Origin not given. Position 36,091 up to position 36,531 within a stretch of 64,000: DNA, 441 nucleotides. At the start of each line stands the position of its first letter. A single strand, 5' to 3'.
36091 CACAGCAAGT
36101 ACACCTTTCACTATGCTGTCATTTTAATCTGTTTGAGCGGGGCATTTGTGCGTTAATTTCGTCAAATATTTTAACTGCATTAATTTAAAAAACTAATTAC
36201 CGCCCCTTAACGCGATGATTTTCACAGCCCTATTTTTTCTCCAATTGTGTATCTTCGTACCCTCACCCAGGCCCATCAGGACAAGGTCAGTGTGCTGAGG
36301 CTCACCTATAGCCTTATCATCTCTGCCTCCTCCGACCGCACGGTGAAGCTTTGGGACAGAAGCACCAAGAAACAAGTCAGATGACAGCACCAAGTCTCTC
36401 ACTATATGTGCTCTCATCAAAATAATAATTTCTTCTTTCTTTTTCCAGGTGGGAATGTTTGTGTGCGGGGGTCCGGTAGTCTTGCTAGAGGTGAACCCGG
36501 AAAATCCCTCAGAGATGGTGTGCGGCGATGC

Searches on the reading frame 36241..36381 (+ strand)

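Call 41: search_protein_families(library=pfam, proteins=[window:36241-36381:+], max_evalue=1)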
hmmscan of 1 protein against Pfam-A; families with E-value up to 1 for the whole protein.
seq(47 aa): 17 families
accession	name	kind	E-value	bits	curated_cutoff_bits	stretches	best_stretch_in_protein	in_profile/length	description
PF25048.1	Beta-prop_TEP1_C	-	2.4e-14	53.5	32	1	12-46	1-35/73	TEP-1 C-terminal beta-propeller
PF25047.1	Beta-prop_TEP1_2nd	-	1.1e-05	25.2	89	1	3-46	126-170/255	TEP-1 second beta-propeller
PF00400.38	WD40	-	3e-05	24.8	27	1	6-39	5-39/39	WD domain, G-beta repeat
PF25174.1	Beta-prop_THOC3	-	3.5e-05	23.4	305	1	9-46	42-82/272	THOC3 beta-propeller domain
PF25173.1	Beta-prop_WDR3_1st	-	0.00012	22.3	154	1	10-46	110-148/184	WDR3 first beta-propeller domain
PF24814.1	WD40_Prp19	-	0.0012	18.4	320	1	9-44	45-82/281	Prp19 WD40 domain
PF24017.2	Beta-prop_SCAP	-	0.0035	16.7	100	1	10-43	384-417/497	SCAP Beta-propeller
PF24817.1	WD40_WDHD1_1st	-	0.013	15.1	109.9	1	10-46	125-163/291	WDHD1 first WD40 domain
PF25178.1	Beta-prop_WDR41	-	0.015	14.5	50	1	22-46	101-125/440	WDR41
PF25175.1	Beta-prop_WDR5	-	0.019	14.7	250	1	24-44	65-85/296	WDR5 beta-propeller domain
PF25172.1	Beta-prop_WDR3_2nd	-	0.02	14.5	140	1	10-41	256-289/293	WDR3 second beta-propeller domain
PF23798.1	Beta-prop_SPT8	-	0.021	14.2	45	1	7-46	136-177/425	SPT8 beta propeller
PF23393.2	Beta-prop_WDR90_POC16_2nd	-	0.023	14.3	60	1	5-46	214-256/291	WDR90/POC16, second beta-propeller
PF24796.1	WDR55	-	0.034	13.6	200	1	6-46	89-130/296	WDR55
PF23609.1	Beta-prop_EIPR1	-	0.047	13.6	54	1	23-38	265-280/280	EIPR1 beta-propeller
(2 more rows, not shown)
